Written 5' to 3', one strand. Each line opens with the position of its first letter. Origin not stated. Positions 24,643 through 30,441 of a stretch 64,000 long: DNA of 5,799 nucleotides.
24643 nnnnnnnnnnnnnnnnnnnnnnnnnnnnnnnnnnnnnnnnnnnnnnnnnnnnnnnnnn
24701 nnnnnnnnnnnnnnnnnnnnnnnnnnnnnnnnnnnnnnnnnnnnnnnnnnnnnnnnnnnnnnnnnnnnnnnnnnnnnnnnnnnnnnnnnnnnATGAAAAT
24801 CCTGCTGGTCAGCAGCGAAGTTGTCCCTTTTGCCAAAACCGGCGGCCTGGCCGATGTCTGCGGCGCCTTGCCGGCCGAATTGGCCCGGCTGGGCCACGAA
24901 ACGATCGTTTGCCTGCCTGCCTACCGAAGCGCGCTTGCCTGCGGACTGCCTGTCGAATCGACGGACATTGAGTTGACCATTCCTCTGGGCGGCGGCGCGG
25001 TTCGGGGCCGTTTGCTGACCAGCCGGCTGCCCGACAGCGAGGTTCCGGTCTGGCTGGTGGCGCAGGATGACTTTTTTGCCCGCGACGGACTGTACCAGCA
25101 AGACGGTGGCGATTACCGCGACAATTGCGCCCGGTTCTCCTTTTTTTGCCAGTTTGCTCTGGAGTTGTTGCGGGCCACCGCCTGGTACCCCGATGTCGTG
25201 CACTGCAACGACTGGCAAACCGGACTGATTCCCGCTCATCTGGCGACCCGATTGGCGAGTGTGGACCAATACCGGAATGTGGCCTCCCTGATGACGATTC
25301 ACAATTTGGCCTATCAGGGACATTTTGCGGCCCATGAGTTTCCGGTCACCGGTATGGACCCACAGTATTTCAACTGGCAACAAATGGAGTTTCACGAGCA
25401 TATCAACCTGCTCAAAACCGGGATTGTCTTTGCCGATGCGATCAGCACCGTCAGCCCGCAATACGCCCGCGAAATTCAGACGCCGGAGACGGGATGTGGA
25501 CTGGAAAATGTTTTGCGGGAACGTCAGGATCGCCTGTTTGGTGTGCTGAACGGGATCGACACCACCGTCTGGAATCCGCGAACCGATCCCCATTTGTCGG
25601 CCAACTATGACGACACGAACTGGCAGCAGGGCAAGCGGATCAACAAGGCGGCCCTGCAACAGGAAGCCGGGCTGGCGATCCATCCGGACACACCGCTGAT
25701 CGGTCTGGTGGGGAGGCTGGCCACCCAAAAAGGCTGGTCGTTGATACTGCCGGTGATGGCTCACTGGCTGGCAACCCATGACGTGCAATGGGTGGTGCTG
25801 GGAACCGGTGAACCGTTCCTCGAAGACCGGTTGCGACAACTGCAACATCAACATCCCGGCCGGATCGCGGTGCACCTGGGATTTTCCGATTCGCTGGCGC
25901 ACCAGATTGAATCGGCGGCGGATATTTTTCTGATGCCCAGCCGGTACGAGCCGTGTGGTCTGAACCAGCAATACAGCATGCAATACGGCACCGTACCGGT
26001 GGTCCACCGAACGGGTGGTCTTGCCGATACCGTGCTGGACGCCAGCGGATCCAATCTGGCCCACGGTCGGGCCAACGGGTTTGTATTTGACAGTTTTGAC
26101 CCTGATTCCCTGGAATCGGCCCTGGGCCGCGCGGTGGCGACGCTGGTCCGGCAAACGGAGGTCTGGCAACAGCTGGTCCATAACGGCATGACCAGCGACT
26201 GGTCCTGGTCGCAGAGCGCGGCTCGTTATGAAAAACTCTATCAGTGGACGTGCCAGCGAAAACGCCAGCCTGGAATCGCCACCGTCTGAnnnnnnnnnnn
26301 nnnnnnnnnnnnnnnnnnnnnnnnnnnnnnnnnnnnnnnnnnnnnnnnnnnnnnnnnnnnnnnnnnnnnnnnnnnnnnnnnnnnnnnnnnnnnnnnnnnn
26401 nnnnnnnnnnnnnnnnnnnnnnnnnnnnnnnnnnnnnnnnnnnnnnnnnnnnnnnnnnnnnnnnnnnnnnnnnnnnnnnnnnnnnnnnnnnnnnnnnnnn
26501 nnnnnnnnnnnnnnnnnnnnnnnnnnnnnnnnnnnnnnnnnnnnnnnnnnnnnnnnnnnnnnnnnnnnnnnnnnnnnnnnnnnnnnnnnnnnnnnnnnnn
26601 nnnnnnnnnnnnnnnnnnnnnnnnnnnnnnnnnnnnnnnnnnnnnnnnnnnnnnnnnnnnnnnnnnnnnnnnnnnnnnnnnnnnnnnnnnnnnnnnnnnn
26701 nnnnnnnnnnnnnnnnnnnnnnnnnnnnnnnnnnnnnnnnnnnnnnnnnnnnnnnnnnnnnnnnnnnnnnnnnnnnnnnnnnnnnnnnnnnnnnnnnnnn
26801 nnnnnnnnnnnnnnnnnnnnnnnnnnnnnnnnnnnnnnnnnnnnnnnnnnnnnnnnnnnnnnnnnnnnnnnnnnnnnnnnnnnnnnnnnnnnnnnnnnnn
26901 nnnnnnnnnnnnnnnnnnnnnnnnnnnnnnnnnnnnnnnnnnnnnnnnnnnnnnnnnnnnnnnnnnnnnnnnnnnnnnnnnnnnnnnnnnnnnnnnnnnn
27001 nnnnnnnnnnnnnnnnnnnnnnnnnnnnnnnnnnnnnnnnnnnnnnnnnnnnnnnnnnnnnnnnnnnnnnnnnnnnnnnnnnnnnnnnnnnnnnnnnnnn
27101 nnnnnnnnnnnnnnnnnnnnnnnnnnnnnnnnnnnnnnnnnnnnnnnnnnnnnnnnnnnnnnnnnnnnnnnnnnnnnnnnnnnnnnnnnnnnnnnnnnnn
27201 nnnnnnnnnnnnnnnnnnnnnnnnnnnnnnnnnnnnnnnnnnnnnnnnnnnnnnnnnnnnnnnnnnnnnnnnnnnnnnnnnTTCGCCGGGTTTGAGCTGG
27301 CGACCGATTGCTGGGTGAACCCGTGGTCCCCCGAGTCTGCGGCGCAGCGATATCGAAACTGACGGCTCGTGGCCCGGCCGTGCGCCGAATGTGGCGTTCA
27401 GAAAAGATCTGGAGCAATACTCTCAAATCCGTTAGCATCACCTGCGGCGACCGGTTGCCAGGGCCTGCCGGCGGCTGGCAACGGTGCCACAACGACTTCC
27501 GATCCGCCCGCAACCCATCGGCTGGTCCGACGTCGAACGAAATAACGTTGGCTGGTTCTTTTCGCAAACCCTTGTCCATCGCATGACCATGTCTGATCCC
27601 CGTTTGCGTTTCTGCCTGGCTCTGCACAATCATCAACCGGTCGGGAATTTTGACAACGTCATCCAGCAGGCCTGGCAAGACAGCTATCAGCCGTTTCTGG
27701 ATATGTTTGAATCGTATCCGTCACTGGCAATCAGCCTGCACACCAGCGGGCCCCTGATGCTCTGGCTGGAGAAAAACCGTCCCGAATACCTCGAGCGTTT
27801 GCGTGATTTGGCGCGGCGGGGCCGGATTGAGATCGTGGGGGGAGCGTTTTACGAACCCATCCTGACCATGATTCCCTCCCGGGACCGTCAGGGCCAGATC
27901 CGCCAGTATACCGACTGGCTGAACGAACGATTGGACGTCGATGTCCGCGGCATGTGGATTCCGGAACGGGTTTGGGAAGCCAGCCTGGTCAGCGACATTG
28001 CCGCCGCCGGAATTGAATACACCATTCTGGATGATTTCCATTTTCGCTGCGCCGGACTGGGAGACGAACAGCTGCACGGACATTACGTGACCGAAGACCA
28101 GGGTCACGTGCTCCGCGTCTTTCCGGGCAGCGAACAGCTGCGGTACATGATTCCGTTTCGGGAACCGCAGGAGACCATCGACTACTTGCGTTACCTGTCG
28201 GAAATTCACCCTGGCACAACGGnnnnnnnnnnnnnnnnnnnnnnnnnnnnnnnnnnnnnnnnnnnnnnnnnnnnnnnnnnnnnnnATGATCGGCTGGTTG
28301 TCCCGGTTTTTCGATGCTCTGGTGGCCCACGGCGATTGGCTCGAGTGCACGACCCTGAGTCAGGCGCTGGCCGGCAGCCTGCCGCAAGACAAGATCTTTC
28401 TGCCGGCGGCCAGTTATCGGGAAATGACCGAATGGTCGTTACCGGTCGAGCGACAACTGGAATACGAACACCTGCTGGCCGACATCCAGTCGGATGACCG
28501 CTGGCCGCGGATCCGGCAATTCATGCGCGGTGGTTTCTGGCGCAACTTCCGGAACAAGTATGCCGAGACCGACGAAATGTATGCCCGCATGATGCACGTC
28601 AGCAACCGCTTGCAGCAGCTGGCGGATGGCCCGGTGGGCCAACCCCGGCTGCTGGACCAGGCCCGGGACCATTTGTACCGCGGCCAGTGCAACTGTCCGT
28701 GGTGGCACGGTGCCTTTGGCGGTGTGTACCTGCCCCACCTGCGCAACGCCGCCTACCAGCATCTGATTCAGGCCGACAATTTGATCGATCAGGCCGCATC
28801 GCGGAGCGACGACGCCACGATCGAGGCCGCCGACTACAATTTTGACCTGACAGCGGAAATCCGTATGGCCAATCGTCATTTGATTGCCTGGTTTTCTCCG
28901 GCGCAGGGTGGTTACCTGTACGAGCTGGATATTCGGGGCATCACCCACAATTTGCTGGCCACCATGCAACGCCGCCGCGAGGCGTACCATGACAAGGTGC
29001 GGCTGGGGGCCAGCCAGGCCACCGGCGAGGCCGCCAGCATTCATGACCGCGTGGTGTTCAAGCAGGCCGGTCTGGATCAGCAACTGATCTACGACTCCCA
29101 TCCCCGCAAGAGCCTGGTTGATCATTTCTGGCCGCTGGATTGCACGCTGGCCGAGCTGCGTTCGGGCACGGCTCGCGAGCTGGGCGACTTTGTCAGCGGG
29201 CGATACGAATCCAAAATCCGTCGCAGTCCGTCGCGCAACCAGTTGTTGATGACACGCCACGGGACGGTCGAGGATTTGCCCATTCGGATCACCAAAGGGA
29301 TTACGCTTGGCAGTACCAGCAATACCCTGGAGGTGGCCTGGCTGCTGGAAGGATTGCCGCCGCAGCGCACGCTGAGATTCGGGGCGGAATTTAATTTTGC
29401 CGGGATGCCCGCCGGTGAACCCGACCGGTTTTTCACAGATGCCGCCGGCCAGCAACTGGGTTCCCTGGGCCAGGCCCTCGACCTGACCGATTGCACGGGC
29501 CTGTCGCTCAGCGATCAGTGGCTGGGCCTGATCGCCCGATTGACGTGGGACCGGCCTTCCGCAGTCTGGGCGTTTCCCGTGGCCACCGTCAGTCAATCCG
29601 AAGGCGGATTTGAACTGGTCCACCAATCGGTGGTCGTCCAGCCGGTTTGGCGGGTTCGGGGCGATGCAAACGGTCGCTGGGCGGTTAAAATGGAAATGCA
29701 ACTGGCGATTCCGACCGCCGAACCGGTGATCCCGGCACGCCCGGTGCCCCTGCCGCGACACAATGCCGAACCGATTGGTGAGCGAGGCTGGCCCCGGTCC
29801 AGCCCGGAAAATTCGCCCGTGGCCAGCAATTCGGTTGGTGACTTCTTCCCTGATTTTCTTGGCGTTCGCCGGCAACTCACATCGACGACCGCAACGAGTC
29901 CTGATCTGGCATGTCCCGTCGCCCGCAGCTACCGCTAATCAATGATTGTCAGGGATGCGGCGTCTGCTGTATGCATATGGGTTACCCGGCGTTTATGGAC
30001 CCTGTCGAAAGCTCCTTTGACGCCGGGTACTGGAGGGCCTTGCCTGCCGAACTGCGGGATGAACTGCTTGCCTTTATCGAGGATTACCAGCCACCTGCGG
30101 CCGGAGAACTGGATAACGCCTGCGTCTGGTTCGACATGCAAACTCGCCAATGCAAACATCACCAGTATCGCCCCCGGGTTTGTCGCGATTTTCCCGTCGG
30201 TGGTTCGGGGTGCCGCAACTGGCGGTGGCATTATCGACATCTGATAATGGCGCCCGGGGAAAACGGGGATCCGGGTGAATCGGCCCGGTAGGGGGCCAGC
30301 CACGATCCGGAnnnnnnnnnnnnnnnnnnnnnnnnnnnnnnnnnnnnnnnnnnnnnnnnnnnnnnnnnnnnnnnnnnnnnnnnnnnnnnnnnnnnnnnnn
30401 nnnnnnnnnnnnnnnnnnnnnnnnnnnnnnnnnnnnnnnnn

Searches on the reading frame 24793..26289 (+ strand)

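Call 38: search_protein_families(library=pfam, proteins=[window:24793-26289:+], max_evalue=0.0001)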
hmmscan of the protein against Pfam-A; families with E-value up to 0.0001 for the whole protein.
window:24793-26289:+ (498 aa): 5 families
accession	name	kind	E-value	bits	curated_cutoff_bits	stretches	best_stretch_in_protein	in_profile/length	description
PF08323.17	Glyco_transf_5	-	1.2e-79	267.8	22.7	1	2-243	1-239/239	Starch synthase catalytic domain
PF00534.26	Glycos_transf_1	-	1.5e-15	57.6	26.4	1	294-445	9-153/172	Glycosyl transferases group 1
PF13692.12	Glyco_trans_1_4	-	2.9e-14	54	27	1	301-447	2-139/142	Glycosyl transferases group 1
PF13439.12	Glyco_transf_4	-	7.8e-07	29.7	28.5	0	66-229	2-149/170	Glycosyltransferase Family 4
PF13579.12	Glyco_trans_4_4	-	2.5e-06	28.3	29.7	1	17-229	1-143/158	Glycosyl transferase 4-like domain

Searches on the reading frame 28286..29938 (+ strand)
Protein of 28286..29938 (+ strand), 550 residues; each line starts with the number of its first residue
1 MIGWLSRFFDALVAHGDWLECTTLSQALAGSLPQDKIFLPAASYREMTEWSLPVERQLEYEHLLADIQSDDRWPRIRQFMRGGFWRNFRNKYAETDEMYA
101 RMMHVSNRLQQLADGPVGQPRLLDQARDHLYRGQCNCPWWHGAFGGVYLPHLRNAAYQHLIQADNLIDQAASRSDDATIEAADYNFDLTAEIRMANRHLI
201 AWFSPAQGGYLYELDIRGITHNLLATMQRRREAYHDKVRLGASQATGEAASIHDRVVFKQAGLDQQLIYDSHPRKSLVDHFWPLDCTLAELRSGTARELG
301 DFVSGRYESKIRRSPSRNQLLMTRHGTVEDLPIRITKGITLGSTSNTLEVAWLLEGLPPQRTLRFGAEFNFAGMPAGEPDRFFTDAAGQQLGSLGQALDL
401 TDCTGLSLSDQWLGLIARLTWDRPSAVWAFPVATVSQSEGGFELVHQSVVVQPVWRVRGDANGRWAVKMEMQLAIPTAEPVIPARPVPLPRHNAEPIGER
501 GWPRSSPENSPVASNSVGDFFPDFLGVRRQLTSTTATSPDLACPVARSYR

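Call 44: search_protein_families(library=pfam, proteins=[window:28286-29938:+], max_evalue=0.0001)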
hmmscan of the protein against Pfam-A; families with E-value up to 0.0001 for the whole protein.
window:28286-29938:+ (550 aa): 2 families
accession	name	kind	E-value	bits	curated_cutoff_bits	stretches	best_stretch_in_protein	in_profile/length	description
PF09095.17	AmyA-gluTrfs_C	-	3.1e-87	293.2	22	1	183-469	1-284/284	Alpha-amylase/4-alpha-glucanotransferase, C-terminal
PF09094.16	AmyA-A_glucT_m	-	1.5e-32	112.2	27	1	83-166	1-79/80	Alpha-amylase/4-alpha-glucanotransferase, middle domain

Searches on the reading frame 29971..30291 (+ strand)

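Call 44: search_protein_families(library=pfam, proteins=[window:29971-30291:+], max_evalue=0.0001)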
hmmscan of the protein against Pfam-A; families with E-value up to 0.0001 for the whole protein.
window:29971-30291:+ (106 aa): 1 family
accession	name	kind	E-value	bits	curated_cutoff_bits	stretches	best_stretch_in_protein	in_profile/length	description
PF03692.20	CxxCxxCC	-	7.1e-06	27.1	23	1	41-76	41-71/85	Putative zinc- or iron-chelating domain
